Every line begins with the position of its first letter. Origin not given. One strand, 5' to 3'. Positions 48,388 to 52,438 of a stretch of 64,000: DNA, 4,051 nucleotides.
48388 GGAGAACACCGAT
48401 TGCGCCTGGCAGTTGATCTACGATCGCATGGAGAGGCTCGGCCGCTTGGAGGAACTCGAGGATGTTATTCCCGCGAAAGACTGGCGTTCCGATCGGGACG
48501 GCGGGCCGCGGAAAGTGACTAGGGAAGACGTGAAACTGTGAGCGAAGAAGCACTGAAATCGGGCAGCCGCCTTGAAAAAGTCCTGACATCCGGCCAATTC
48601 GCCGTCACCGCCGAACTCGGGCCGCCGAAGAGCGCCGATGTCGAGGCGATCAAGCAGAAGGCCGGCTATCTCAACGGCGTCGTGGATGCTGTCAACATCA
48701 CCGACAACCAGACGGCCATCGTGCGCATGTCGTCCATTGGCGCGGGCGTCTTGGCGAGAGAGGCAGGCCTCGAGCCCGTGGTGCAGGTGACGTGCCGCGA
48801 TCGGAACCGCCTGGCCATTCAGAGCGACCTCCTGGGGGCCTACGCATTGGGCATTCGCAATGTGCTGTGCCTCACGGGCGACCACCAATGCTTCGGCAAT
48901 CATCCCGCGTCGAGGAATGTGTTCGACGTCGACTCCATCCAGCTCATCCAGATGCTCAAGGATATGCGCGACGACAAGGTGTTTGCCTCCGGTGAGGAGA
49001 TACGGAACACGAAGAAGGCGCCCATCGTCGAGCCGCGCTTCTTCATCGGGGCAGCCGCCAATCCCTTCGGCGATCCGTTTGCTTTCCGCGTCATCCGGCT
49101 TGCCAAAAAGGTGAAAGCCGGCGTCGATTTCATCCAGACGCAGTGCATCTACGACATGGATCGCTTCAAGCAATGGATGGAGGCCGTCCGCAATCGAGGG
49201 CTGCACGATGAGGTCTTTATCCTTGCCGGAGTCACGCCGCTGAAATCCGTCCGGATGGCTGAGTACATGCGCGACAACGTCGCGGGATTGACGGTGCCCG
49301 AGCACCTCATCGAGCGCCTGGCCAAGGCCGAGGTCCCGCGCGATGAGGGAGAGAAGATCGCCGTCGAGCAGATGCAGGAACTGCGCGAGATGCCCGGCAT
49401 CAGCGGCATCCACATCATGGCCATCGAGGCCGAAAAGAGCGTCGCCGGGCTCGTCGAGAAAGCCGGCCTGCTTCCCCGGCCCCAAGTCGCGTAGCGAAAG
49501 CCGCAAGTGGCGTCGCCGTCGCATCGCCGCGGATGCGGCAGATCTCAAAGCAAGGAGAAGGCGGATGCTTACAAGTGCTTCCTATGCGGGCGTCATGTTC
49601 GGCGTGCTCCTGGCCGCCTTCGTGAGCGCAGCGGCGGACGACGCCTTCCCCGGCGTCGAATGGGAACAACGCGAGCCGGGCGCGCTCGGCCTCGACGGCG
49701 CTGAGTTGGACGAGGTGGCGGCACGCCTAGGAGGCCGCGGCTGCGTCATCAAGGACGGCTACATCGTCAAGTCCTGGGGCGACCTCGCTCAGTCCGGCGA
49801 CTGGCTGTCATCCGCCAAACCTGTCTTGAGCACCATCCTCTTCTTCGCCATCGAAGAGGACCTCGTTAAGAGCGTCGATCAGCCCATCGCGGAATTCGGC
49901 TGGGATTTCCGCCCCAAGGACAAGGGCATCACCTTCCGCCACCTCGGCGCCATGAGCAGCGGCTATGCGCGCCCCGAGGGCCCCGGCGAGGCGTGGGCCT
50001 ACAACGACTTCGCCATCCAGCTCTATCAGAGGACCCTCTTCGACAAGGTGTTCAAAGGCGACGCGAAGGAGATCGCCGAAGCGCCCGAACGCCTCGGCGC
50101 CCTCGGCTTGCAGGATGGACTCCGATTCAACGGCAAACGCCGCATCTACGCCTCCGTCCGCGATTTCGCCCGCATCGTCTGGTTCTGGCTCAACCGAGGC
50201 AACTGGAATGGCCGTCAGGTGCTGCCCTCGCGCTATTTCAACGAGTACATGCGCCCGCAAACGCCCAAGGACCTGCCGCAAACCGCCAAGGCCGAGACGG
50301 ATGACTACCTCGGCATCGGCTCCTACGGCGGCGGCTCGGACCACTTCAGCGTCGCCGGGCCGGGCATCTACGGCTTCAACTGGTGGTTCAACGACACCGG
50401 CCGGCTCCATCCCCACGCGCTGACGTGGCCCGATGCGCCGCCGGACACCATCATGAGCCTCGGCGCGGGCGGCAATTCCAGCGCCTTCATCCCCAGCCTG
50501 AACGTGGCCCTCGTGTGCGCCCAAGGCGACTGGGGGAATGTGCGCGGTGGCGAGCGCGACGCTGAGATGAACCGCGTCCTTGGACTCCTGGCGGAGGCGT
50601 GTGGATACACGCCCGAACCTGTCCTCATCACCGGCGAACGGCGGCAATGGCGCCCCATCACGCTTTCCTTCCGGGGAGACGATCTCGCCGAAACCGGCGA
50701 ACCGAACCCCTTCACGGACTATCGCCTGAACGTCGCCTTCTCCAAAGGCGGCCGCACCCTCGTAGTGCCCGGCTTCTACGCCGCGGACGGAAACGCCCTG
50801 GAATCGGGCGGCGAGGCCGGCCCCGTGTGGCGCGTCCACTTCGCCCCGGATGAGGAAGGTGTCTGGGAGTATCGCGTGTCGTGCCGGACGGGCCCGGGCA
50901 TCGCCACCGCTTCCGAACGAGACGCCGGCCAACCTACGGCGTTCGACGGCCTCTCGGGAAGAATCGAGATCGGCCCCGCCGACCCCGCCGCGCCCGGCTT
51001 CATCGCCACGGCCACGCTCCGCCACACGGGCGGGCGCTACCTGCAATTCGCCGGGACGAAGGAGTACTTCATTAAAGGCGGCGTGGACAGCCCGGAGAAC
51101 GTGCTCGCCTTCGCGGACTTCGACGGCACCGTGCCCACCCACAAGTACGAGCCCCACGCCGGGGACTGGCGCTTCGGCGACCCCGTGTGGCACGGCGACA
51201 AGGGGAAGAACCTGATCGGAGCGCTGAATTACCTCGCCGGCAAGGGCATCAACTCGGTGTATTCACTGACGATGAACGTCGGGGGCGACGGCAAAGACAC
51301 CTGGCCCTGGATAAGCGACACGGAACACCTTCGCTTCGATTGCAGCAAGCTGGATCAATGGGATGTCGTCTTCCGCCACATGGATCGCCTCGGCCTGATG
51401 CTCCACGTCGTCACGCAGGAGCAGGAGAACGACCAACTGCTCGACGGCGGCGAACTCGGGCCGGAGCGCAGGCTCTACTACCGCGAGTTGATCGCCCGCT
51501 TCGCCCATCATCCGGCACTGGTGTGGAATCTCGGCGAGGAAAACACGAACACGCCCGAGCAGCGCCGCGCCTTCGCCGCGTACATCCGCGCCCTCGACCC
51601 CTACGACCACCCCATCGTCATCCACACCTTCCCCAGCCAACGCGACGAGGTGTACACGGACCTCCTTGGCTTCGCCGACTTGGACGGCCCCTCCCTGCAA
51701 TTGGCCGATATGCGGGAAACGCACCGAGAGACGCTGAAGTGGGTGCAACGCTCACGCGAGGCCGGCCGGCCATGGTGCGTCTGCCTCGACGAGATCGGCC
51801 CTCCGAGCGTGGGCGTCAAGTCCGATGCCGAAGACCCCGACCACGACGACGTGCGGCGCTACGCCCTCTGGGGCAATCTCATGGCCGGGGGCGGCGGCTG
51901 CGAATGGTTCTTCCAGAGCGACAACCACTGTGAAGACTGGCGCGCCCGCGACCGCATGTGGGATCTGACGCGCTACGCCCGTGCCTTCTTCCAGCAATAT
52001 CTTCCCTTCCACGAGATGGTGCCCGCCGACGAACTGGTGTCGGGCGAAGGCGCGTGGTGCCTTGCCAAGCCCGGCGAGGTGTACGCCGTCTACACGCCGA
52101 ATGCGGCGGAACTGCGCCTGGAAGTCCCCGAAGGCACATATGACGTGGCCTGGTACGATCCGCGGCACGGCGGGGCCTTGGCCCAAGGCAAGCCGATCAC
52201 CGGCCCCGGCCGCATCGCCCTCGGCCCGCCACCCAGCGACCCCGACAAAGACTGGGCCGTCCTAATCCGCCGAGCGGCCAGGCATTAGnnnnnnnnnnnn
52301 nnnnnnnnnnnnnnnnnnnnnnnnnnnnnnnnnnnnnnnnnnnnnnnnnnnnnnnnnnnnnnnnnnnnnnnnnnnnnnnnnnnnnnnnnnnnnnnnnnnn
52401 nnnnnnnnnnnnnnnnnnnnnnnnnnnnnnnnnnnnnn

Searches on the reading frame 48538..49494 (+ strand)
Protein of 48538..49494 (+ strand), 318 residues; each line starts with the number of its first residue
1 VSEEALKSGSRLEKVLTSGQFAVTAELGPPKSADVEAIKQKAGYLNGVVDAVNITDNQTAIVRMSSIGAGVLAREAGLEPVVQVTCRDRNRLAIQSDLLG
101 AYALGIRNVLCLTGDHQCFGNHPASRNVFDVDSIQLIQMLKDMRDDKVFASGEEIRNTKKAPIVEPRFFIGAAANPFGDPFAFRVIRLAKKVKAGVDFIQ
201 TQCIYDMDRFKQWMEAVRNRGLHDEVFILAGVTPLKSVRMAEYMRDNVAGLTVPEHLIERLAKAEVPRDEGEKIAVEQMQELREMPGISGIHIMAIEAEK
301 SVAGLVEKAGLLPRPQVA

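Call 11: search_protein_families(library=pfam, proteins=[window:48538-49494:+], max_evalue=0.01)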
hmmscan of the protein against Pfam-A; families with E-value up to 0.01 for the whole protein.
window:48538-49494:+ (318 aa): 1 family
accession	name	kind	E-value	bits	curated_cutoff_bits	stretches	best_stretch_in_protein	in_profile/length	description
PF02219.23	MTHFR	-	1.4e-40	139.8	24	1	12-310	2-287/287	Methylenetetrahydrofolate reductase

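Call 53: list_cluster_members(proteins=[P0001, P0121, window:48538-49494:+])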
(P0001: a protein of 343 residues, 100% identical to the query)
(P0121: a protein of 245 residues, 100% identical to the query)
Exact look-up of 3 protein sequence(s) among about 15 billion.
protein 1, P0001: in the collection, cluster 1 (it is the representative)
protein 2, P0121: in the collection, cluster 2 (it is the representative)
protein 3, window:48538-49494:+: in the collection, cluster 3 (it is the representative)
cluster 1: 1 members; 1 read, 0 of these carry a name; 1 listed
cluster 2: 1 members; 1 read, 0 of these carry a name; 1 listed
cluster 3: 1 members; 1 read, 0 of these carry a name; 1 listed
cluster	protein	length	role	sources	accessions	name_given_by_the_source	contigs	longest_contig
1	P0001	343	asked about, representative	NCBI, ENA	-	-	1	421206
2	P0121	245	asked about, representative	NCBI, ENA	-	-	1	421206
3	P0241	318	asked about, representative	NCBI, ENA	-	-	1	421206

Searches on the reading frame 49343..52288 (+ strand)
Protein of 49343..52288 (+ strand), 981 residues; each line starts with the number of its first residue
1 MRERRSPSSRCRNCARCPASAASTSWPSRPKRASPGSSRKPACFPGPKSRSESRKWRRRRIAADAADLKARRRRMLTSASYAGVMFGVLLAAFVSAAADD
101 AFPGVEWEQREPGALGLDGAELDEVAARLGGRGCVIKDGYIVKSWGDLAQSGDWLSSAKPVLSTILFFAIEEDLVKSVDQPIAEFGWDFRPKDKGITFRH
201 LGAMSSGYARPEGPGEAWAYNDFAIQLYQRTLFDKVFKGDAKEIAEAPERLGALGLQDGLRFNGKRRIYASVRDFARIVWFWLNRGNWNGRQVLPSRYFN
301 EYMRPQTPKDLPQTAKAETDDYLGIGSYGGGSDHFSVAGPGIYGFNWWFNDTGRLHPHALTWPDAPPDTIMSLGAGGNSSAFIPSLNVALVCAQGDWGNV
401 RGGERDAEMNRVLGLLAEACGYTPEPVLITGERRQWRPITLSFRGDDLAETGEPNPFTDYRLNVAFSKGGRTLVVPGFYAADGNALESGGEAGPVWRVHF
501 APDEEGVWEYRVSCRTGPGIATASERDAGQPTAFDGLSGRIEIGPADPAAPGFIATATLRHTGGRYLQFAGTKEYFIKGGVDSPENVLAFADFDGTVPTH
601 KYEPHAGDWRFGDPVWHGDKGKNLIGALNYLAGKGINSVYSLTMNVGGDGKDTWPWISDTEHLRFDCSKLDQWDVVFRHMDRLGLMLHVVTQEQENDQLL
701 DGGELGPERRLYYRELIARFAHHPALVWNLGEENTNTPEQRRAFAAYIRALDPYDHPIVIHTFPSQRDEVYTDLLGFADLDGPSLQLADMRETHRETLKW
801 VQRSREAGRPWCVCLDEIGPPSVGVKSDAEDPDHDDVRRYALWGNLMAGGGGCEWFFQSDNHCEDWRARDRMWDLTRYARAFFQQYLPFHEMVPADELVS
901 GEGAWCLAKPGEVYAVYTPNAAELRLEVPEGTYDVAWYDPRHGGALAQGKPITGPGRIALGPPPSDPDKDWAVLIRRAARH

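Call 11: search_protein_families(library=pfam, proteins=[window:49343-52288:+], max_evalue=0.01)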
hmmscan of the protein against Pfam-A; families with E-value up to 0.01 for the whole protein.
window:49343-52288:+ (981 aa): 3 families
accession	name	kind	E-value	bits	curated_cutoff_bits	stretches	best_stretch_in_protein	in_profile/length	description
PF16586.11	DUF5060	-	2.5e-20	72.9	27.2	1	434-515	3-70/70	Domain of unknown function (DUF5060)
PF00144.29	Beta-lactamase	-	0.00011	21.9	27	1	155-227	53-151/329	Beta-lactamase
PF12904.13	Collagen_bind_2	-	0.00082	19.6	22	1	905-974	17-90/92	Putative collagen-binding domain of a collagenase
